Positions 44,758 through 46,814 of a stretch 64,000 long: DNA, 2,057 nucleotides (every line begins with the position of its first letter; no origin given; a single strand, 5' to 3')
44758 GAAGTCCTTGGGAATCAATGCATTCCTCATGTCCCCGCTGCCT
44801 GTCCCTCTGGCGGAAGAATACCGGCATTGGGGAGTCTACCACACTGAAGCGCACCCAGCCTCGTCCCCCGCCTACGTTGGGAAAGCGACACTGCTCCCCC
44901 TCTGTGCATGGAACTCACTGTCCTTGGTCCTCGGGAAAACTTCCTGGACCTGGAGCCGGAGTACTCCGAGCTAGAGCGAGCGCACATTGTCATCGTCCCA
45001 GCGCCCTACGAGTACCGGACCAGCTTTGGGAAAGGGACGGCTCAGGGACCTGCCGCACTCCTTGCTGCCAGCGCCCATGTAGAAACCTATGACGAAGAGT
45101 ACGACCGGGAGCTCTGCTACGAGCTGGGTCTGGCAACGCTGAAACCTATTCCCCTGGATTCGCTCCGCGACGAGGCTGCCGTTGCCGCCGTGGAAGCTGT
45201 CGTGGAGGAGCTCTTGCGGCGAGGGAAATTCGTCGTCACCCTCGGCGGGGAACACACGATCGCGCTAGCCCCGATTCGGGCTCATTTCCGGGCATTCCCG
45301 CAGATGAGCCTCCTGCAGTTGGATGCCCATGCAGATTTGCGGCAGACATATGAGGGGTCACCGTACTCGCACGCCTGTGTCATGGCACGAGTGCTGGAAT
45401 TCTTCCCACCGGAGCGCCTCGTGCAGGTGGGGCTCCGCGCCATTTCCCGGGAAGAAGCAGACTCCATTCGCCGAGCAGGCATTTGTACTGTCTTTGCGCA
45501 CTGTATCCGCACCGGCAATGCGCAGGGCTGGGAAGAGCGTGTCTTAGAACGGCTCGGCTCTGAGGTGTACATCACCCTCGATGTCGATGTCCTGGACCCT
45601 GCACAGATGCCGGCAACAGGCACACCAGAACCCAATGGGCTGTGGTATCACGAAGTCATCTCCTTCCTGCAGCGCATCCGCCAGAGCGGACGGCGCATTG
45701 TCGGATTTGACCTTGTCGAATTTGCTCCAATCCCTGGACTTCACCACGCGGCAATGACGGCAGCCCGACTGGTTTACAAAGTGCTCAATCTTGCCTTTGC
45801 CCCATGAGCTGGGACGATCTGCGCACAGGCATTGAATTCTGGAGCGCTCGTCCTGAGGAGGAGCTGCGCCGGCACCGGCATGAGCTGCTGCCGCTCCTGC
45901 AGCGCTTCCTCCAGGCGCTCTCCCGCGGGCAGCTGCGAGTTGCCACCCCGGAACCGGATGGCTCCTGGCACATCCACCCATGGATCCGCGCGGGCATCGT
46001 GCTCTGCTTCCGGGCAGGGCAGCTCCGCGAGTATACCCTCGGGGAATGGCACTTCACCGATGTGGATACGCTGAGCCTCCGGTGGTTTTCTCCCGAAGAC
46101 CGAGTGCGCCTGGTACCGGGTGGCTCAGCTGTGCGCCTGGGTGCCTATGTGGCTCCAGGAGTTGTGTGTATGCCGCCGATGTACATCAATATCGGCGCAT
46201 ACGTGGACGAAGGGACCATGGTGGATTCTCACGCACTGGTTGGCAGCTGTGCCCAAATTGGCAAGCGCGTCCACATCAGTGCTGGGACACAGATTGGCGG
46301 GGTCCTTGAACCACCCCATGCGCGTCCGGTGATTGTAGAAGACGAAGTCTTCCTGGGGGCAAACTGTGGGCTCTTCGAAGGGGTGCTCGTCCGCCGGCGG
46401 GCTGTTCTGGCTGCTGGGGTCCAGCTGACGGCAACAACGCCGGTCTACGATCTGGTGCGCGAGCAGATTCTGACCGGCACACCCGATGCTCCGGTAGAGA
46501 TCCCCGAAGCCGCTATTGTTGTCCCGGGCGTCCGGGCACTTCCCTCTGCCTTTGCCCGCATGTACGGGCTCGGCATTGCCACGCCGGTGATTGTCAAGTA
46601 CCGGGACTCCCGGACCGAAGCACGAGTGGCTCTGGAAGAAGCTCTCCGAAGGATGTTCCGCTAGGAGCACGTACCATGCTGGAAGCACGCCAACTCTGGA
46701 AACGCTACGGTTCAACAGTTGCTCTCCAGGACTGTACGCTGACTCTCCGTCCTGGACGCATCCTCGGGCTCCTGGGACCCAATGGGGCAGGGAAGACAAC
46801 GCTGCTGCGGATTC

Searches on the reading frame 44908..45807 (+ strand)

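Call 3: search_protein_families(library=pfam, proteins=[window:44908-45807:+])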
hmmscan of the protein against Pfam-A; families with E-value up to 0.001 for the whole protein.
window:44908-45807:+ (299 aa): 1 family
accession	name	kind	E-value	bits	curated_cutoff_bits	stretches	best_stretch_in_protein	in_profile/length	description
PF00491.26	Arginase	-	1.7e-68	231.6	22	1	26-292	2-277/280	Arginase family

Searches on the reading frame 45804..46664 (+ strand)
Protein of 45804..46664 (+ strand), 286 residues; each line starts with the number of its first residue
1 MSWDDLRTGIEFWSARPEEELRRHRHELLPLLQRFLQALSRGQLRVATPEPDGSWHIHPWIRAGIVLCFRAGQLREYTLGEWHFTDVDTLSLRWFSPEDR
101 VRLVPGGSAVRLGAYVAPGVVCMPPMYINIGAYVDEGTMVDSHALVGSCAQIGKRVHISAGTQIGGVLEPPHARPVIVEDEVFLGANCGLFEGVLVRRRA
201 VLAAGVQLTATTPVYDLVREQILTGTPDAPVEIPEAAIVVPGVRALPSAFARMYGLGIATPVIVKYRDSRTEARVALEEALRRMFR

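Call 3: search_protein_families(library=pfam, proteins=[window:45804-46664:+])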
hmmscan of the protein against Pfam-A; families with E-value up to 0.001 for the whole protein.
window:45804-46664:+ (286 aa): 3 families
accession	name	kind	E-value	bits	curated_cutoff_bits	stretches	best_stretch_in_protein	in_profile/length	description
PF14602.12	Hexapep_2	-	2.6e-11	43.5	27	1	175-210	1-34/34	Hexapeptide repeat of succinyl-transferase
PF14805.11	THDPS_N_2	-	2.8e-10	40.6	25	1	12-70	9-66/67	Tetrahydrodipicolinate N-succinyltransferase N-terminal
PF00132.30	Hexapep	-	9.2e-08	31.9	27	1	132-166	2-36/36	Bacterial transferase hexapeptide (six repeats)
